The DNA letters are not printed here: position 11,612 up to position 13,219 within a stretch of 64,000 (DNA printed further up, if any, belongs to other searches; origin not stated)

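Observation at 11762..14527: DprE1-like FAD oxidase, UbiA prenyltransferase and HAD phosphatase operon: possible lipid-linked pentose (arabinofuranose-type) donor pathway outside Actinobacteria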

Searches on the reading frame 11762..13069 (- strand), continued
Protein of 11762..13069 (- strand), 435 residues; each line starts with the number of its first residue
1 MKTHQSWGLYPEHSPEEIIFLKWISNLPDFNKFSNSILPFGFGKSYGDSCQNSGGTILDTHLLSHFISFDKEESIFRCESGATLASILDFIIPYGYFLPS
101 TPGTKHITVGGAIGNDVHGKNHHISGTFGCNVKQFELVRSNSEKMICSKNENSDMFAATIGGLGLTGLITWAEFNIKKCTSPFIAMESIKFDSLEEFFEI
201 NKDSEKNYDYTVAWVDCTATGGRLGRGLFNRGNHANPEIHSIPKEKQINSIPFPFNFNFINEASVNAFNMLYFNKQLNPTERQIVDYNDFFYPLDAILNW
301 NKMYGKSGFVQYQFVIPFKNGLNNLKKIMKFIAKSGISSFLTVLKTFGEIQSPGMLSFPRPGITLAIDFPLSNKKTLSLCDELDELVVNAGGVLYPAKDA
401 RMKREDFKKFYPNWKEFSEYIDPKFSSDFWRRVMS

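Call 30: find_encoding_contigs(protein=P0002, flank=10000, max_places=3)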
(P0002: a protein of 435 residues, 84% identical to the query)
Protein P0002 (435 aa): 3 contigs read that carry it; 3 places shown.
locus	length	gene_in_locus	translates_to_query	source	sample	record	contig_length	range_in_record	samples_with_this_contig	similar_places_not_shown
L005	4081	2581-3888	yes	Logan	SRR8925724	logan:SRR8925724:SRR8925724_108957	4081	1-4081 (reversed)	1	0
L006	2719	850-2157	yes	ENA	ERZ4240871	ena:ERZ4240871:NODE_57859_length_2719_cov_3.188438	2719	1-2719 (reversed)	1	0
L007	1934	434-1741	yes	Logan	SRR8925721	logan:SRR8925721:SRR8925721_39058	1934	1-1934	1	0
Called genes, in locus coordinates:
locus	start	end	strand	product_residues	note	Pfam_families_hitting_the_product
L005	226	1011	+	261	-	PF13310:Virulence_RhuM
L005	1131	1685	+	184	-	PF12710:HAD (faint)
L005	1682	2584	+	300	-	PF01040:UbiA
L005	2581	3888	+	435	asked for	PF01565:FAD_binding_4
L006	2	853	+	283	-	?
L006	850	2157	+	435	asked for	PF01565:FAD_binding_4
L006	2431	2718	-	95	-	?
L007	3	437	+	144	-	?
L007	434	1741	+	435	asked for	PF01565:FAD_binding_4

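Call 34: find_related_loci(query=A1, collection=genome_contigs, flank=10000)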
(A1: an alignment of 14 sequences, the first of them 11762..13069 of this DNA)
Query A1 (435 aa) in genome_contigs; peptide patterns used: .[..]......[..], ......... (x = any residue, [..] = any of these).
599 stretches matched a pattern (row limit reached: there are more); 595 encode a relative of the query (tblastn E <= 1e-3); the best 80 are kept; 80 distinct loci.
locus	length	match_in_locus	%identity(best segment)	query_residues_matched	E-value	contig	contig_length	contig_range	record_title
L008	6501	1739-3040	88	1-434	0e+0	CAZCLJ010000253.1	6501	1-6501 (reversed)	MAG TPA_asm: uncultured Hyphomicrobiales bacterium isolate SRP192927_co3_222 genome assembly, contig: NODE_33900_length_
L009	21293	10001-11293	61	1-433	0e+0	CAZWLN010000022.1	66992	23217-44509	MAG TPA_asm: uncultured Hyphomicrobiales bacterium isolate binchicken_co20_189 genome assembly, contig: NODE_1059_length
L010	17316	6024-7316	61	4-435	0e+0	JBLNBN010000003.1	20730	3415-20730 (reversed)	MAG: Chloroflexota bacterium isolate MAG150 PRJNA951521_bin11_renamed_2, whole genome shotgun sequence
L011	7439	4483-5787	60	1-435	9e-179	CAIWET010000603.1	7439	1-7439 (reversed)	MAG: uncultured Ignavibacteria bacterium isolate Loclat_bin-16206 genome assembly, contig: bin-16206:603/654, whole geno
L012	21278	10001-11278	59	1-433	6e-170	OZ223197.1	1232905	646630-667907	MAG: Candidatus Kapaibacterium sp. isolate 09316a08-0405-4927-8c64-54324f316411 genome assembly, chromosome: 1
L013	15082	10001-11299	53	2-433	1e-168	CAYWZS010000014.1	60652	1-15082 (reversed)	MAG TPA_asm: uncultured Anaerolineaceae bacterium isolate binchicken_co8_336 genome assembly, contig: NODE_364_length_60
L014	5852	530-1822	58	2-433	2e-170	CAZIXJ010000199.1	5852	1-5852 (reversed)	MAG TPA_asm: uncultured Hyphomicrobiales bacterium isolate SRP332253_co1_21 genome assembly, contig: NODE_21825_length_5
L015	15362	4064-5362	52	2-434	1e-166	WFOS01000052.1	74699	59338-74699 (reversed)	MAG: Ardenticatena sp. isolate S012_161 k151_264558, whole genome shotgun sequence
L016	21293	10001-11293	54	5-433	7e-166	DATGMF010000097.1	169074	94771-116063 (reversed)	MAG TPA_asm: Ktedonosporobacter sp. isolate SMAG_U9905 k141_118405, whole genome shotgun sequence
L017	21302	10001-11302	56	2-433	1e-164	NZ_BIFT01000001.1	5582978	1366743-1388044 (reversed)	Dictyobacter alpinus strain Uno16 sequence1, whole genome shotgun sequence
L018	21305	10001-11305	55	2-433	4e-164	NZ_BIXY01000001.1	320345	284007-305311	Dictyobacter arantiisoli strain Uno17 sequence001, whole genome shotgun sequence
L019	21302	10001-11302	53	2-433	3e-163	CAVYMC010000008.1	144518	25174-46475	MAG: uncultured Chloroflexia bacterium isolate MFD01299.bin.2.120 genome assembly, contig: contig_45900, whole genome sh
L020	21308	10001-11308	52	2-435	3e-162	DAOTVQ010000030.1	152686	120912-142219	MAG TPA_asm: Anaerolineae bacterium isolate H110_66 500834, whole genome shotgun sequence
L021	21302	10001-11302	53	2-433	1e-161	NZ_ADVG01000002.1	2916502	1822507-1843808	Ktedonobacter racemifer DSM 44963 strain SOSP1-21 Krac_Contig205, whole genome shotgun sequence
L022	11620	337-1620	56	4-433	4e-161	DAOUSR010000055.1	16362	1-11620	MAG TPA_asm: Thioploca sp. isolate CSMAG_551 CSMAG_551_k127_217063_length_16362_cov_13.0000, whole genome shotgun sequen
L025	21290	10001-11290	54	2-433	4e-160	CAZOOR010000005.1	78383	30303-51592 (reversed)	MAG TPA_asm: uncultured Hyphomicrobiales bacterium isolate binchicken_co67_141 genome assembly, contig: NODE_214_length_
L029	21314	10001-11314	51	1-435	3e-159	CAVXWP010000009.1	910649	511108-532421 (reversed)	MAG: Blastocatellia bacterium isolate MFD04944.bin.1.11 genome assembly, contig: contig_38415, whole genome shotgun sequ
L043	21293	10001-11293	50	4-433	3e-155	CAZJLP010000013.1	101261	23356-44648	MAG TPA_asm: uncultured Opitutaceae bacterium isolate binchicken_co174_45 genome assembly, contig: NODE_55_length_101261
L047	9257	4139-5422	52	5-433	4e-154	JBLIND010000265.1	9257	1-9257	MAG: Candidatus Omnitrophota bacterium isolate 3300053785_28 Ga0535658_0022532, whole genome shotgun sequence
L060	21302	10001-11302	52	1-433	1e-150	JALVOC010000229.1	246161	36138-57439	MAG: Chromatiales bacterium isolate A3_maxbin2_scaf2bin.437 A3_NODE_7_length_246161_cov_5.788806, whole genome shotgun s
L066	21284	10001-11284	49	5-434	8e-149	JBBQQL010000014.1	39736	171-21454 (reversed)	MAG: Lysobacterales bacterium isolate Co_metawrap_1578 Cmw_1578_k141_10629384_length_39736_cov_14.0967, whole genome sho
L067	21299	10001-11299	50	4-435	1e-147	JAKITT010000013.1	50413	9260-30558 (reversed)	MAG: Candidatus Polarisedimenticolaceae bacterium isolate D96SM.bin.49 NODE_498_length_50413_cov_4.862228, whole genome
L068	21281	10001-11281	50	6-434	6e-148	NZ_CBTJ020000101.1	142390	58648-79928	Candidatus Competibacter denitrificans Run_A_D11 COMPD11_2693_Contig_89, whole genome shotgun sequence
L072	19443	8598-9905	51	1-435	5e-147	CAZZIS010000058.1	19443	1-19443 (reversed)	MAG TPA_asm: uncultured Thioalkalispiraceae bacterium isolate SRP128015_co1_108 genome assembly, contig: NODE_3814_lengt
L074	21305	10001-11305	50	1-433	1e-146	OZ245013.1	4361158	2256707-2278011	MAG: Nitrospirales bacterium isolate 31013e2f-7cfe-4e21-8dd9-d4b9e95f9b23 genome assembly, chromosome: 1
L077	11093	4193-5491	50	4-435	2e-146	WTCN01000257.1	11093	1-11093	MAG: Methyloprofundus sp. isolate GLR997 c_000000312546, whole genome shotgun sequence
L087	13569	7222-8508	51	1-433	2e-145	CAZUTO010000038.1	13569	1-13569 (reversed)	MAG TPA_asm: uncultured Porticoccaceae bacterium isolate SRP114822_co2_20 genome assembly, contig: NODE_3638_length_1356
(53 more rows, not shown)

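Call 39: search_protein_families(library=ncbifam, proteins=[L012:11310-12047:+, L011:5808-6557:+, L072:10684-11643:+, L068:7533-8510:+, L060:14428-14856:+, L066:15399-16703:+, L002:11340-12971:-, L003:3508-4749:+], max_evalue=0.001)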
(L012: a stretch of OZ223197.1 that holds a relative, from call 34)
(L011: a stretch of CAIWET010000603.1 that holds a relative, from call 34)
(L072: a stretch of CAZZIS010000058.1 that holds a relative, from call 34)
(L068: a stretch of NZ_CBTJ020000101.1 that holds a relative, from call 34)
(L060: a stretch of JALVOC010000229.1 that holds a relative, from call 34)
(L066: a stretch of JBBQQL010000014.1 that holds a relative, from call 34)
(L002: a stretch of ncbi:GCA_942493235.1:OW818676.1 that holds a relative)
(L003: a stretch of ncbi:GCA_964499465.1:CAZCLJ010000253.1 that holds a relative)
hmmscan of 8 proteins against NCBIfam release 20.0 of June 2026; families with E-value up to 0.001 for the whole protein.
L012:11310-12047:+ (245 aa): 207 families (the best 25 are shown)
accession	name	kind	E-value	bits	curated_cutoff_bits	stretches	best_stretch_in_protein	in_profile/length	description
NF005489.0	PRK07102.1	equivalog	9.6e-91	303.7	267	1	1-245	1-243/243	SDR family oxidoreductase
NF053786.1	DcplherypntRedDprE2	equivalog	1.5e-53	182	250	1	3-244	10-251/252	decaprenylphospho-beta-D-erythro-pentofuranosid-2-ulose 2-reductase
NF006099.0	PRK08251.1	equivalog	3.8e-40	137.7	253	1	2-243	5-249/250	SDR family oxidoreductase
NF004110.0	PRK05599.1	equivalog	2.3e-36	125.6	362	1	3-243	2-244/246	SDR family oxidoreductase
NF005437.0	PRK07024.1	equivalog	6e-33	114.4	266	1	2-243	5-246/259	SDR family oxidoreductase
NF005878.0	PRK07825.1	subfamily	1.7e-28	99.8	287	1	2-243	10-248/278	short chain dehydrogenase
NF005672.0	PRK07454.1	equivalog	4.5e-27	94.8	234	1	1-188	6-192/241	SDR family oxidoreductase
NF009466.0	PRK12826.1-2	subfamily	1.2e-25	90.5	222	1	2-192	4-195/248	3-oxoacyl-ACP reductase FabG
NF004825.0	PRK06181.1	equivalog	2.4e-25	89.3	215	1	2-189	7-193/268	SDR family oxidoreductase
TIGR01830.1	3oxo_ACP_reduc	equivalog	7.2e-25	88.1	297.75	1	4-196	1-193/239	3-oxoacyl-[acyl-carrier-protein] reductase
NF006118.0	PRK08264.1-4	subfamily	7.3e-25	87.9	279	1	2-232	6-227/244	SDR family oxidoreductase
TIGR03971.1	SDR_subfam_1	subfamily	6.4e-24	84.7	300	1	49-200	62-214/271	mycofactocin-coupled SDR family oxidoreductase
TIGR01829.1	AcAcCoA_reduct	subfamily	8.3e-24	84.6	302.1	1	6-204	5-203/242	acetoacetyl-CoA reductase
NF004765.0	PRK06101.1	equivalog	8.7e-24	84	406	1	1-243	1-234/241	SDR family oxidoreductase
NF047420.2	EF_P_mod_YmfI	equivalog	2.2e-23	83.2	238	1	4-195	2-189/236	elongation factor P 5-aminopentanone reductase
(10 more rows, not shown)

L011:5808-6557:+ (249 aa): 197 families (the best 25 are shown)
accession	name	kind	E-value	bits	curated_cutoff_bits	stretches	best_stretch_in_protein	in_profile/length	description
NF005489.0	PRK07102.1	equivalog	5.2e-86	288.2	267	1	4-249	1-243/243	SDR family oxidoreductase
NF053786.1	DcplherypntRedDprE2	equivalog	2.6e-51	174.7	250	1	5-248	9-251/252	decaprenylphospho-beta-D-erythro-pentofuranosid-2-ulose 2-reductase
NF004110.0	PRK05599.1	equivalog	3.1e-33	115.4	362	1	6-247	2-244/246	SDR family oxidoreductase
NF006099.0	PRK08251.1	equivalog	5.2e-33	114.3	253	1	4-247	4-249/250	SDR family oxidoreductase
NF005559.1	PRK07231.1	subfamily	5.1e-27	95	215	1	5-199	5-197/249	glucose 1-dehydrogenase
NF052558.1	MBtsdlDhBudC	equivalog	3.6e-25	89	270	1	5-197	4-191/250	meso-2,3-butanediol dehydrogenase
NF005437.0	PRK07024.1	equivalog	1.1e-23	84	266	1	3-247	3-246/259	SDR family oxidoreductase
NF004825.0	PRK06181.1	equivalog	1.9e-23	83.1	215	1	4-192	6-192/268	SDR family oxidoreductase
NF004198.0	PRK05653.1-3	equivalog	3.3e-23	82.4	296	1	5-218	8-216/248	3-oxoacyl-ACP reductase FabG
NF005878.0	PRK07825.1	subfamily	3.5e-23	82.4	287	1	5-243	10-244/278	short chain dehydrogenase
NF004514.1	PRK05855.1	equivalog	1.9e-21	76.2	455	1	6-193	315-501/578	SDR family oxidoreductase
NF006123.0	PRK08267.1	equivalog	2.5e-21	76.1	261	1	4-209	2-204/261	SDR family oxidoreductase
TIGR01830.1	3oxo_ACP_reduc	equivalog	4e-20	72.5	297.75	1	8-203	2-196/239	3-oxoacyl-[acyl-carrier-protein] reductase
NF004778.0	PRK06124.1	equivalog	1.8e-19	70.2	303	1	7-198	14-203/256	SDR family oxidoreductase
NF004773.0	PRK06113.1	equivalog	1.8e-19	70.2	367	1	7-190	14-194/255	7-alpha-hydroxysteroid dehydrogenase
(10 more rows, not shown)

L072:10684-11643:+ (319 aa): 13 families
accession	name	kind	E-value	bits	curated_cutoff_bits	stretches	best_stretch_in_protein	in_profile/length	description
TIGR02197.1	heptose_epim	equivalog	8.3e-12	44.9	274.6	1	13-140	1-131/316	ADP-glyceromanno-heptose 6-epimerase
NF050030.1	thlkprotThyD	equivalog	6.1e-10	38.8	400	1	12-86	2-77/305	thylakoid membrane protein ThyD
TIGR01181.1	dTDP_gluc_dehyt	equivalog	1.9e-09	37.1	365.1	1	184-240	206-262/321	dTDP-glucose 4,6-dehydratase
TIGR03466.1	HpnA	hypoth_equivalog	8.8e-08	31.4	367.65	1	12-131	2-121/327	hopanoid-associated sugar epimerase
NF042423.1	oxyalk_red_Shew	equivalog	1.3e-05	24.5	580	1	10-125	8-119/331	2-alkyl-3-oxoalkanoate reductase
TIGR04180.1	EDH_00030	hypoth_equivalog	1.8e-05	23.9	475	1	13-126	1-123/297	NAD-dependent 4,6-dehydratase LegB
NF042422.1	oxyalk_red_OleD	equivalog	3e-05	23.6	580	1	12-126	2-112/329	2-alkyl-3-oxoalkanoate reductase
TIGR01777.1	yfcH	hypoth_equivalog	5.2e-05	23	207.35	0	13-54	1-41/292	TIGR01777 family oxidoreductase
TIGR01179.1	galE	equivalog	7.5e-05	21.7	262.3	1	12-132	1-129/332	UDP-glucose 4-epimerase GalE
NF008360.0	PRK11150.1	equivalog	8.5e-05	21.9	452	0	13-55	2-44/310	ADP-glyceromanno-heptose 6-epimerase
TIGR02823.1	oxido_YhdH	subfamily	0.00018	20.5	297.25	1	9-68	145-203/324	acrylyl-CoA reductase family protein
NF041293.1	G6PDh_Azf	equivalog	0.0003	20.3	400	1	10-125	2-116/252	NAD-dependent glucose-6-phosphate dehydrogenase Azf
NF047922.1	GDPFucSynFcl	equivalog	0.00077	19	500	0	10-127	2-108/308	GDP-L-fucose synthase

L068:7533-8510:+ (325 aa): 3 families
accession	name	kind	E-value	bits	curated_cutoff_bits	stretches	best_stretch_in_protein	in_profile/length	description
TIGR00374.1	TIGR00374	subfamily_domain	3.3e-25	89.2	43.2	1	12-305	5-310/323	flippase-like domain-containing protein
NF053789.1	GlcN_PG_flip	equivalog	5.3e-13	49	320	1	14-301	10-310/327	glucosaminyl phosphatidylglycerol flippase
NF033480.1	bifunc_MprF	equivalog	2.2e-12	46.1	600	1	6-311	3-300/841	bifunctional lysylphosphatidylglycerol flippase/synthetase MprF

L060:14428-14856:+ (142 aa): 0 families

L066:15399-16703:+ (434 aa): 36 families (the best 25 are shown)
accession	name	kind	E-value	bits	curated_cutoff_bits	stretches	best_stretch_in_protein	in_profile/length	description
NF005560.0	PRK07233.1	equivalog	2.6e-158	527.4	252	1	11-431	3-427/435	hypothetical protein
NF005548.0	PRK07208.1-4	equivalog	5.5e-27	94.5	389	1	8-356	3-372/488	hypothetical protein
NF005547.0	PRK07208.1-3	equivalog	2.5e-21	76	380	1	7-320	3-322/465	hypothetical protein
TIGR03467.1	HpnE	equivalog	4.6e-21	75.6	283.05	1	12-302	2-303/430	hydroxysqualene dehydroxylase HpnE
NF005545.0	PRK07208.1-1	equivalog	1.1e-19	70.2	451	1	5-190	5-185/504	hypothetical protein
TIGR02731.1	phytoene_desat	equivalog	1.5e-13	50.4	569.4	1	12-294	3-309/453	15-cis-phytoene desaturase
TIGR02732.1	zeta_caro_desat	equivalog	1.6e-13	50.4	622.15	1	12-294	3-317/474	9,9'-di-cis-zeta-carotene desaturase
NF005546.0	PRK07208.1-2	equivalog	1.8e-13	49.9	418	1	7-58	3-55/527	hypothetical protein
TIGR02734.1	crtI_fam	subfamily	5.3e-11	41.9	238.1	1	12-55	2-45/504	phytoene desaturase family protein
NF045637.1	carotdesatCrtDProt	equivalog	2.9e-09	36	580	0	202-259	217-275/485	1-hydroxycarotenoid 3,4-desaturase CrtD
NF058655.1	CrtID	equivalog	7.5e-09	34.9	640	0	12-56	2-46/478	bifunctional phytoene desaturase/3,4-desaturase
TIGR00562.1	proto_IX_ox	equivalog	3.1e-08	32.6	97.85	1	8-101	2-100/470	protoporphyrinogen oxidase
NF008845.0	PRK11883.1-5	equivalog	3.8e-08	32.1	560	0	7-100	3-103/468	protoporphyrinogen oxidase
NF008841.0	PRK11883.1-1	equivalog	4.4e-08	32.5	517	1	10-98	5-97/453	protoporphyrinogen oxidase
NF003585.0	PRK05249.1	equivalog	2e-06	26.7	465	1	11-49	9-47/464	Si-specific NAD(P)(+) transhydrogenase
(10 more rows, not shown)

L002:11340-12971:- (543 aa): 1 family
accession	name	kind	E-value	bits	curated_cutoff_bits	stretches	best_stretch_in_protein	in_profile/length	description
NF047779.1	Omp85_fam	subfamily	6.2e-11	42.4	200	1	417-487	322-395/423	Omp85 family outer membrane protein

L003:3508-4749:+ (413 aa): 1 family
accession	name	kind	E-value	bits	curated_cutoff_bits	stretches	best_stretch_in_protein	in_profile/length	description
NF045725.1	TmcD_fam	equivalog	1.6e-09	37.2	440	0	46-146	276-377/412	electron transfer complex subunit TmcD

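Call 40: search_protein_families(library=pfam, proteins=[L012:11310-12047:+, L011:5808-6557:+, L072:10684-11643:+, L068:7533-8510:+, L060:14428-14856:+, L066:15399-16703:+, L002:11340-12971:-, L003:3508-4749:+], max_evalue=0.01)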
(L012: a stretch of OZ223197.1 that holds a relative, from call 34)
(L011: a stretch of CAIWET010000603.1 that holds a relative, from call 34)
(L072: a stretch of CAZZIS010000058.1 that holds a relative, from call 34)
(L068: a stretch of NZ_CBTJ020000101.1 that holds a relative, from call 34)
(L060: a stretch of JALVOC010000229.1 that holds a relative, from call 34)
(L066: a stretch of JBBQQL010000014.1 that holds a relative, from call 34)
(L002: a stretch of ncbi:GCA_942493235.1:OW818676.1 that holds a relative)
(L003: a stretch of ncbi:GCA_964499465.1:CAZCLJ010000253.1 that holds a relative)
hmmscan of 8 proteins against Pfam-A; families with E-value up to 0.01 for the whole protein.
L012:11310-12047:+ (245 aa): 3 families
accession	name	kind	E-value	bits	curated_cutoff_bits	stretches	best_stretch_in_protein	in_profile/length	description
PF00106.31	adh_short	-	1.8e-38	132.4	26.6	1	2-194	1-192/195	short chain dehydrogenase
PF13561.12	adh_short_C2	-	8.1e-25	88.2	27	1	8-194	1-186/236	Enoyl-(Acyl carrier protein) reductase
PF03808.19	Glyco_tran_WecG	-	0.00052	20.3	27.4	0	22-105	40-121/168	Glycosyl transferase WecG/TagA/CpsF family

L011:5808-6557:+ (249 aa): 2 families
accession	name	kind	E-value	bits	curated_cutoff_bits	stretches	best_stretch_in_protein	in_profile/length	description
PF00106.31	adh_short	-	9.3e-35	120.3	26.6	1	5-196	1-190/195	short chain dehydrogenase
PF13561.12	adh_short_C2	-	2.8e-25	89.7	27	1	11-197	1-185/236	Enoyl-(Acyl carrier protein) reductase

L072:10684-11643:+ (319 aa): 9 families
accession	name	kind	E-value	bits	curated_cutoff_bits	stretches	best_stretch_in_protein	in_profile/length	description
PF01370.27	Epimerase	-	2.2e-17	63.7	20.9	1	13-220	1-239/240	NAD dependent epimerase/dehydratase family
PF01073.25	3Beta_HSD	-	1.3e-10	41.3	22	1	15-210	2-230/280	3-beta hydroxysteroid dehydrogenase/isomerase family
PF13460.12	NAD_binding_10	-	7.6e-07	29.6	27.2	1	17-159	1-144/184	NAD(P)H-binding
PF05368.20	NmrA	-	0.00045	20.3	27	1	10-120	2-103/298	NmrA-like family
PF02719.21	Polysacc_synt_2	-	0.00069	19.3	20.2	0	13-124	1-128/293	Polysaccharide biosynthesis protein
PF04321.23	RmlD_sub_bind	-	0.00098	18.7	27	0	12-58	2-54/287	RmlD substrate binding domain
PF00056.29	Ldh_1_N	-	0.001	19.6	27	1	12-86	2-78/141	lactate/malate dehydrogenase, NAD binding domain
PF07993.18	NAD_binding_4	-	0.0019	17.8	20.1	0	42-132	47-145/258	Male sterility protein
PF16363.11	GDP_Man_Dehyd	-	0.0049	16.8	27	0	15-124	2-129/332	GDP-mannose 4,6 dehydratase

L068:7533-8510:+ (325 aa): 1 family
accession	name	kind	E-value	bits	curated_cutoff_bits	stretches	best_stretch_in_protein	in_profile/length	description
PF03706.18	LPG_synthase_TM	-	3.8e-51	174.8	33.4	1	15-301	5-302/302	Lysylphosphatidylglycerol synthase TM region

L060:14428-14856:+ (142 aa): 1 family
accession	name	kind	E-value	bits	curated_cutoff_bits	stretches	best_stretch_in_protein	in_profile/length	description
PF04138.20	GtrA_DPMS_TM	-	8.2e-17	61.9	26.1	1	15-135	1-117/117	GtrA/DPMS, transmembrane domain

L066:15399-16703:+ (434 aa): 9 families
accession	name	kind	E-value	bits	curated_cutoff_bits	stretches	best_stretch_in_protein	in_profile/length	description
PF01593.30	Amino_oxidase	-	1.6e-31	110.5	19.8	1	20-407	3-417/443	Flavin containing amine oxidoreductase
PF13450.12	NAD_binding_8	-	6.1e-10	39.7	21.9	1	13-78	1-68/68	NAD(P)-binding Rossmann-like domain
PF01266.30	DAO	-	8.8e-10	39.1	27.9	1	11-368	2-306/353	FAD dependent oxidoreductase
PF03486.20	HI0933_like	-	4.1e-07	30.1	50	1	11-44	3-36/244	HI0933-like protein Rossmann domain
PF00070.33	Pyr_redox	-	3.4e-06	27.9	22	1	10-44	1-35/82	Pyridine nucleotide-disulphide oxidoreductase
PF07992.20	Pyr_redox_2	-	3.5e-05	23.8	26.1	1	5-44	139-178/291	Pyridine nucleotide-disulphide oxidoreductase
PF05834.18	Lycopene_cycl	-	0.0003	20.4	23.4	0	170-261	53-141/380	Lycopene cyclase protein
PF12831.13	FAD_oxidored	-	0.00057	19.7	27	1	11-48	2-39/416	FAD dependent oxidoreductase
PF01494.25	FAD_binding_3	-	0.004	16.9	22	1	12-40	5-33/349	FAD binding domain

L002:11340-12971:- (543 aa): 0 families

L003:3508-4749:+ (413 aa): 0 families
